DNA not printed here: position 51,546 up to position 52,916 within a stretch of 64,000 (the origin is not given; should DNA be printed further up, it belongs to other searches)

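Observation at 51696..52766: Octaheme cytochrome with atypical lipobox and Cys-rich, heme-free C-terminal module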

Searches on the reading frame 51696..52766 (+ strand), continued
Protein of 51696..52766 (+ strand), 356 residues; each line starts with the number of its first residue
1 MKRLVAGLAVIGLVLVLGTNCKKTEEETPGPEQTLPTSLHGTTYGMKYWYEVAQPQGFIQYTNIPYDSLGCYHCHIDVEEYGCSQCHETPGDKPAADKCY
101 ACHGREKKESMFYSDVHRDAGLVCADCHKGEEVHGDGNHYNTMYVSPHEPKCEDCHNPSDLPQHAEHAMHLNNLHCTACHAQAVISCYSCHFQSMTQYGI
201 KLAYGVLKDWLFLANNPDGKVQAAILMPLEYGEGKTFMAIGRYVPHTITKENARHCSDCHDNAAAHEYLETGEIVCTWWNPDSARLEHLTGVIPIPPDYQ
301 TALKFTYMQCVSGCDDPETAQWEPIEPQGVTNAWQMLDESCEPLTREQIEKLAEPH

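Call 18: find_encoding_contigs(protein=P0049, flank=8000, max_places=2)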
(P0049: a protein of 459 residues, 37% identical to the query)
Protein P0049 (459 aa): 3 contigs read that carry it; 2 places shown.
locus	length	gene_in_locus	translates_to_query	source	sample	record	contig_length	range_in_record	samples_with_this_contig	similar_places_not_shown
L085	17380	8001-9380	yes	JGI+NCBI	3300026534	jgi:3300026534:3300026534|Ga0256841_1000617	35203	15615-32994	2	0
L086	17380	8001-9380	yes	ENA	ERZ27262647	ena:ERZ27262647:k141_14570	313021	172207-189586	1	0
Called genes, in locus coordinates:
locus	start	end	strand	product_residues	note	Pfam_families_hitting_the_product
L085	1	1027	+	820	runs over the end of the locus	PF02085:Cytochrom_CIII (faint), PF03264:Cytochrom_NNT (faint), PF09699:Paired_CXXCH_1 (faint), PF14522:Cytochrome_C7 (faint), PF14537:Cytochrom_c3_2 (faint), PF22113:Mtrc-MtrF_II-IV_dom (weak), PF01292:Ni_hydr_CYTB, PF14358:DUF4405 (weak)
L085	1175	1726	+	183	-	PF14522:Cytochrome_C7 (faint), PF22113:Mtrc-MtrF_II-IV_dom (weak), PF09699:Paired_CXXCH_1 (faint), PF13435:Cytochrome_C554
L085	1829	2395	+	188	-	PF09699:Paired_CXXCH_1 (faint), PF22113:Mtrc-MtrF_II-IV_dom (weak), PF13435:Cytochrome_C554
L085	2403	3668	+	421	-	-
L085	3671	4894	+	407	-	PF02085:Cytochrom_CIII (faint), PF14522:Cytochrome_C7 (weak), PF22113:Mtrc-MtrF_II-IV_dom (faint), PF14537:Cytochrom_c3_2 (faint), PF14522:Cytochrome_C7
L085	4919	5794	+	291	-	PF09698:GSu_C4xC__C2xCH (weak)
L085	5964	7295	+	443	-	PF00989:PAS, PF08448:PAS_4 (weak), PF13426:PAS_9, PF00158:Sigma54_activat, PF14532:Sigma54_activ_2, PF07728:AAA_5, PF25601:AAA_lid_14, PF02954:HTH_8, +2 more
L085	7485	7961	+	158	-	PF00515:TPR_1 (faint), PF07719:TPR_2 (faint), PF13428:TPR_14 (faint), PF14559:TPR_19 (faint)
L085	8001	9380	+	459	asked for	PF14522:Cytochrome_C7 (faint), PF14537:Cytochrom_c3_2 (faint), PF18962:Por_Secre_tail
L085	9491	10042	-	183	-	PF00080:Sod_Cu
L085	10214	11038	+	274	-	PF01578:Cytochrom_C_asm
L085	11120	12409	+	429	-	PF05201:GlutR_N, PF01488:Shikimate_DH, PF00745:GlutR_dimer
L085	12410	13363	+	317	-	PF01379:Porphobil_deam, PF03900:Porphobil_deamC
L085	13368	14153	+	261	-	PF02602:HEM4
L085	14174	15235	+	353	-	PF01208:URO-D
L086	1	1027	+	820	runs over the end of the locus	PF02085:Cytochrom_CIII (faint), PF03264:Cytochrom_NNT (faint), PF09699:Paired_CXXCH_1 (faint), PF14522:Cytochrome_C7 (faint), PF14537:Cytochrom_c3_2 (faint), PF22113:Mtrc-MtrF_II-IV_dom (weak), PF01292:Ni_hydr_CYTB, PF14358:DUF4405 (weak)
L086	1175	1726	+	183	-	PF14522:Cytochrome_C7 (faint), PF22113:Mtrc-MtrF_II-IV_dom (weak), PF09699:Paired_CXXCH_1 (faint), PF13435:Cytochrome_C554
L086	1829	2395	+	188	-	PF09699:Paired_CXXCH_1 (faint), PF22113:Mtrc-MtrF_II-IV_dom (weak), PF13435:Cytochrome_C554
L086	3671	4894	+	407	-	PF02085:Cytochrom_CIII (faint), PF14522:Cytochrome_C7 (weak), PF22113:Mtrc-MtrF_II-IV_dom (faint), PF14537:Cytochrom_c3_2 (faint), PF14522:Cytochrome_C7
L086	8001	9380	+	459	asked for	PF14522:Cytochrome_C7 (faint), PF14537:Cytochrom_c3_2 (faint), PF18962:Por_Secre_tail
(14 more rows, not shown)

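Call 19: predict_structure(alignment_id=A1)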
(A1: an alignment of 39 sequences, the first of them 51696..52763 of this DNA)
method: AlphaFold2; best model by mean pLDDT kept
length: 356 residues; sequences in the alignment: 39
mean_pLDDT: 88.0   pTM: 0.84
mean pLDDT of the five models: 88.0, 87.4, 86.3, 85.8, 83.8
residues with pLDDT >= 90: 205; 70-90: 118; 50-70: 33; < 50: 0
segments of 3 or more residues with pLDDT < 50: none
pLDDT, mean of each block of 10 residues (from residue 1): 59 65 66 79 80 81 88 71 84 89 91 95 88 86 81 89 91 95 93 90 94 95 95 92 92 90 98 98 96 98 97 95 91 89 97 93
secondary structure, 60 per line:
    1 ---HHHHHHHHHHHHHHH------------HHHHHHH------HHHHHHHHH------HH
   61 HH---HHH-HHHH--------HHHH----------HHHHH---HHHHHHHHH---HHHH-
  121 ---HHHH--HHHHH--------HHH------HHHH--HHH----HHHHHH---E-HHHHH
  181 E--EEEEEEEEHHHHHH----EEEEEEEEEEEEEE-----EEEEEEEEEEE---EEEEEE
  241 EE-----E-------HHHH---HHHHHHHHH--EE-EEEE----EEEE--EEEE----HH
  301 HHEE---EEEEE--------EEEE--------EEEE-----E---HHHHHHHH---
elements in order: H4-18 H31-37 H44-52 H59-62 H70-73 H82-85 H96-100 H104-112 H116-119 H124-127 H130-134 H152-155 H165-170 H176-180 E184-191 H192-197 E202-215 E221-231 E235-242 H256-259 H263-271 E277-280 E285-288 E291-294 H299-302 E308-312 E321-324 E333-336 H346-353

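Call 22: fold_search(model_id=the predicted structure, library=pdb)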
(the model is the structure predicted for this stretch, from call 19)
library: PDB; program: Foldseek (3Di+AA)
matches with E <= 10: 84; with E <= 0.001: 0
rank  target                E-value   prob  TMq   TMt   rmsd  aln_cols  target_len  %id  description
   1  1m1p_D                8.7e-02  0.63  0.14  0.45   4.5        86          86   31  P21 crystal structure of the tetraheme cytochrome c3 from Shewanella oneidensis MR1 (released 2002-08-14)
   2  1m1p_A                1.4e-01  0.51  0.15  0.46   5.9        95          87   33  P21 crystal structure of the tetraheme cytochrome c3 from Shewanella oneidensis MR1 (released 2002-08-14)
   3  1m1r                  1.6e-01  0.38  0.15  0.43   6.3        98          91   28  Reduced p222 crystal structure of the tetraheme cytochrome c of Shewanella oneidensis MR1 (released 2002-08-14)
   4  4g7a_B                1.0e+00  0.05  0.12  0.17  12.3       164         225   12  The crystal structure of an alpha Carbonic Anhydrase from the extremophilic bacterium Sulfurihydrogenibium yellowstone (released 2013-05-29)
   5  7kzi_A                1.4e+00  0.04  0.08  0.05  13.6        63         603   11  Intermediate state (QQQ) of near full-length DnaK alternatively fused with a substrate peptide (released 2021-05-12)
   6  7krv_A                1.4e+00  0.03  0.08  0.05  14.5        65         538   12  Stimulating state of disulfide-bridged Hsp70 DnaK (released 2021-09-15)
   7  4yha_E                1.9e+00  0.02  0.13  0.18  13.5       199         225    9  Crystal structure of the complex of Helicobacter pylori alpha-Carbonic Anhydrase with methazolamide (released 2015-07-01)
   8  6eki_A                2.0e+00  0.03  0.12  0.16  12.5       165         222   13  Structure of a hyperthermostable carbonic anhydrase identified from an active hydrothermal vent chimney (released 2018-04-11)
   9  5tt3_A                2.1e+00  0.03  0.14  0.20  12.7       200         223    9  Crystal structure of the complex of Helicobacter pylori alpha-carbonic anhydrase with ethoxzolamide (released 2017-09-13)
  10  3sf5_B                2.5e+00  0.03  0.05  0.07  12.2        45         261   16  Crystal Structure of Helicobacter pylori Urease Accessory Protein UreF/H complex (released 2011-11-02)
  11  5nro_A                2.5e+00  0.02  0.07  0.05  13.6        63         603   13  Structure of full-length DnaK with bound J-domain (released 2018-01-17)
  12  3sf5_D                3.0e+00  0.02  0.05  0.07  12.1        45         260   16  Crystal Structure of Helicobacter pylori Urease Accessory Protein UreF/H complex (released 2011-11-02)
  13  4yha_G                3.2e+00  0.02  0.13  0.18  13.7       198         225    8  Crystal structure of the complex of Helicobacter pylori alpha-Carbonic Anhydrase with methazolamide (released 2015-07-01)
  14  5tuo_G                3.2e+00  0.01  0.11  0.15  15.4       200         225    8  Crystal structure of the complex of Helicobacter pylori alpha-carbonic anhydrase with 5-amino-1,3,4-thiadiazole-2-sulf (released 2017-09-13)
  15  2rbc                  3.4e+00  0.02  0.10  0.11  10.7       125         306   11  Crystal structure of a putative ribokinase from Agrobacterium tumefaciens (released 2007-11-13)
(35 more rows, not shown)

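Call 27: search_solved_structures(query=A1, max_evalue=10, show_alignments=4)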
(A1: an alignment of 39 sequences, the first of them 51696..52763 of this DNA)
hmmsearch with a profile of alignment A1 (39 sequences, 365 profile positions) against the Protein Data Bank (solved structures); distinct sequences matched with E-value up to 10: 78 (the best 60 are shown).
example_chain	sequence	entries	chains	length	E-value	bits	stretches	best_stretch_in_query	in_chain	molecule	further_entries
6r2q_A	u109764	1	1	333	1.7e-10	43.6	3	71-176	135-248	Cystathionine beta-synthase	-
1sp3_A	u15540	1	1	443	7.5e-10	41.5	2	65-190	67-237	cytochrome c, putative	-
3ov0_A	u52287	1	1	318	2.3e-07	33.3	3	71-168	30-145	Cytochrome c family protein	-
2ozy_A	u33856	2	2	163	6.9e-06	28.4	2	103-171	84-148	Cytochrome c-type protein nrfB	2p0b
4rkm_A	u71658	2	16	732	9.2e-06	28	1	68-200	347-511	MccA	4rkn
28pb_A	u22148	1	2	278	3.4e-05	26.1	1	71-192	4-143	Cytochrome c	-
3ouq_A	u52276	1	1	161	0.00025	23.3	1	71-168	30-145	Cytochrome c family protein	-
3owm_A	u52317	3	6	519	0.00075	21.7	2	120-167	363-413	Eight-heme nitrite reductase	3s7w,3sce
3rkh_A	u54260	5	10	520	0.00075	21.7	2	120-167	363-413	Eight-heme nitrite reductase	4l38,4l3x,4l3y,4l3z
3uu9_A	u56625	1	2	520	0.00075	21.7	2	120-167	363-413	Eight-heme nitrite reductase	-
4q4u_A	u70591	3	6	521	0.00075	21.7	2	120-167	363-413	Eight-heme nitrite reductase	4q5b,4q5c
4q0t_A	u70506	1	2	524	0.00076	21.7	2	120-167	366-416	Eight-heme nitrite reductase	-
2ot4_A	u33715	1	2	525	0.00076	21.7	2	120-167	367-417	Eight-heme nitrite reductase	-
2zo5_A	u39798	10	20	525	0.00076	21.7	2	120-167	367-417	Eight-heme nitrite reductase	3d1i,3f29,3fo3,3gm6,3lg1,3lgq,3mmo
8z82_C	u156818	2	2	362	0.00097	21.3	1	87-140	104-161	Photosynthetic reaction center cytochrome c subunit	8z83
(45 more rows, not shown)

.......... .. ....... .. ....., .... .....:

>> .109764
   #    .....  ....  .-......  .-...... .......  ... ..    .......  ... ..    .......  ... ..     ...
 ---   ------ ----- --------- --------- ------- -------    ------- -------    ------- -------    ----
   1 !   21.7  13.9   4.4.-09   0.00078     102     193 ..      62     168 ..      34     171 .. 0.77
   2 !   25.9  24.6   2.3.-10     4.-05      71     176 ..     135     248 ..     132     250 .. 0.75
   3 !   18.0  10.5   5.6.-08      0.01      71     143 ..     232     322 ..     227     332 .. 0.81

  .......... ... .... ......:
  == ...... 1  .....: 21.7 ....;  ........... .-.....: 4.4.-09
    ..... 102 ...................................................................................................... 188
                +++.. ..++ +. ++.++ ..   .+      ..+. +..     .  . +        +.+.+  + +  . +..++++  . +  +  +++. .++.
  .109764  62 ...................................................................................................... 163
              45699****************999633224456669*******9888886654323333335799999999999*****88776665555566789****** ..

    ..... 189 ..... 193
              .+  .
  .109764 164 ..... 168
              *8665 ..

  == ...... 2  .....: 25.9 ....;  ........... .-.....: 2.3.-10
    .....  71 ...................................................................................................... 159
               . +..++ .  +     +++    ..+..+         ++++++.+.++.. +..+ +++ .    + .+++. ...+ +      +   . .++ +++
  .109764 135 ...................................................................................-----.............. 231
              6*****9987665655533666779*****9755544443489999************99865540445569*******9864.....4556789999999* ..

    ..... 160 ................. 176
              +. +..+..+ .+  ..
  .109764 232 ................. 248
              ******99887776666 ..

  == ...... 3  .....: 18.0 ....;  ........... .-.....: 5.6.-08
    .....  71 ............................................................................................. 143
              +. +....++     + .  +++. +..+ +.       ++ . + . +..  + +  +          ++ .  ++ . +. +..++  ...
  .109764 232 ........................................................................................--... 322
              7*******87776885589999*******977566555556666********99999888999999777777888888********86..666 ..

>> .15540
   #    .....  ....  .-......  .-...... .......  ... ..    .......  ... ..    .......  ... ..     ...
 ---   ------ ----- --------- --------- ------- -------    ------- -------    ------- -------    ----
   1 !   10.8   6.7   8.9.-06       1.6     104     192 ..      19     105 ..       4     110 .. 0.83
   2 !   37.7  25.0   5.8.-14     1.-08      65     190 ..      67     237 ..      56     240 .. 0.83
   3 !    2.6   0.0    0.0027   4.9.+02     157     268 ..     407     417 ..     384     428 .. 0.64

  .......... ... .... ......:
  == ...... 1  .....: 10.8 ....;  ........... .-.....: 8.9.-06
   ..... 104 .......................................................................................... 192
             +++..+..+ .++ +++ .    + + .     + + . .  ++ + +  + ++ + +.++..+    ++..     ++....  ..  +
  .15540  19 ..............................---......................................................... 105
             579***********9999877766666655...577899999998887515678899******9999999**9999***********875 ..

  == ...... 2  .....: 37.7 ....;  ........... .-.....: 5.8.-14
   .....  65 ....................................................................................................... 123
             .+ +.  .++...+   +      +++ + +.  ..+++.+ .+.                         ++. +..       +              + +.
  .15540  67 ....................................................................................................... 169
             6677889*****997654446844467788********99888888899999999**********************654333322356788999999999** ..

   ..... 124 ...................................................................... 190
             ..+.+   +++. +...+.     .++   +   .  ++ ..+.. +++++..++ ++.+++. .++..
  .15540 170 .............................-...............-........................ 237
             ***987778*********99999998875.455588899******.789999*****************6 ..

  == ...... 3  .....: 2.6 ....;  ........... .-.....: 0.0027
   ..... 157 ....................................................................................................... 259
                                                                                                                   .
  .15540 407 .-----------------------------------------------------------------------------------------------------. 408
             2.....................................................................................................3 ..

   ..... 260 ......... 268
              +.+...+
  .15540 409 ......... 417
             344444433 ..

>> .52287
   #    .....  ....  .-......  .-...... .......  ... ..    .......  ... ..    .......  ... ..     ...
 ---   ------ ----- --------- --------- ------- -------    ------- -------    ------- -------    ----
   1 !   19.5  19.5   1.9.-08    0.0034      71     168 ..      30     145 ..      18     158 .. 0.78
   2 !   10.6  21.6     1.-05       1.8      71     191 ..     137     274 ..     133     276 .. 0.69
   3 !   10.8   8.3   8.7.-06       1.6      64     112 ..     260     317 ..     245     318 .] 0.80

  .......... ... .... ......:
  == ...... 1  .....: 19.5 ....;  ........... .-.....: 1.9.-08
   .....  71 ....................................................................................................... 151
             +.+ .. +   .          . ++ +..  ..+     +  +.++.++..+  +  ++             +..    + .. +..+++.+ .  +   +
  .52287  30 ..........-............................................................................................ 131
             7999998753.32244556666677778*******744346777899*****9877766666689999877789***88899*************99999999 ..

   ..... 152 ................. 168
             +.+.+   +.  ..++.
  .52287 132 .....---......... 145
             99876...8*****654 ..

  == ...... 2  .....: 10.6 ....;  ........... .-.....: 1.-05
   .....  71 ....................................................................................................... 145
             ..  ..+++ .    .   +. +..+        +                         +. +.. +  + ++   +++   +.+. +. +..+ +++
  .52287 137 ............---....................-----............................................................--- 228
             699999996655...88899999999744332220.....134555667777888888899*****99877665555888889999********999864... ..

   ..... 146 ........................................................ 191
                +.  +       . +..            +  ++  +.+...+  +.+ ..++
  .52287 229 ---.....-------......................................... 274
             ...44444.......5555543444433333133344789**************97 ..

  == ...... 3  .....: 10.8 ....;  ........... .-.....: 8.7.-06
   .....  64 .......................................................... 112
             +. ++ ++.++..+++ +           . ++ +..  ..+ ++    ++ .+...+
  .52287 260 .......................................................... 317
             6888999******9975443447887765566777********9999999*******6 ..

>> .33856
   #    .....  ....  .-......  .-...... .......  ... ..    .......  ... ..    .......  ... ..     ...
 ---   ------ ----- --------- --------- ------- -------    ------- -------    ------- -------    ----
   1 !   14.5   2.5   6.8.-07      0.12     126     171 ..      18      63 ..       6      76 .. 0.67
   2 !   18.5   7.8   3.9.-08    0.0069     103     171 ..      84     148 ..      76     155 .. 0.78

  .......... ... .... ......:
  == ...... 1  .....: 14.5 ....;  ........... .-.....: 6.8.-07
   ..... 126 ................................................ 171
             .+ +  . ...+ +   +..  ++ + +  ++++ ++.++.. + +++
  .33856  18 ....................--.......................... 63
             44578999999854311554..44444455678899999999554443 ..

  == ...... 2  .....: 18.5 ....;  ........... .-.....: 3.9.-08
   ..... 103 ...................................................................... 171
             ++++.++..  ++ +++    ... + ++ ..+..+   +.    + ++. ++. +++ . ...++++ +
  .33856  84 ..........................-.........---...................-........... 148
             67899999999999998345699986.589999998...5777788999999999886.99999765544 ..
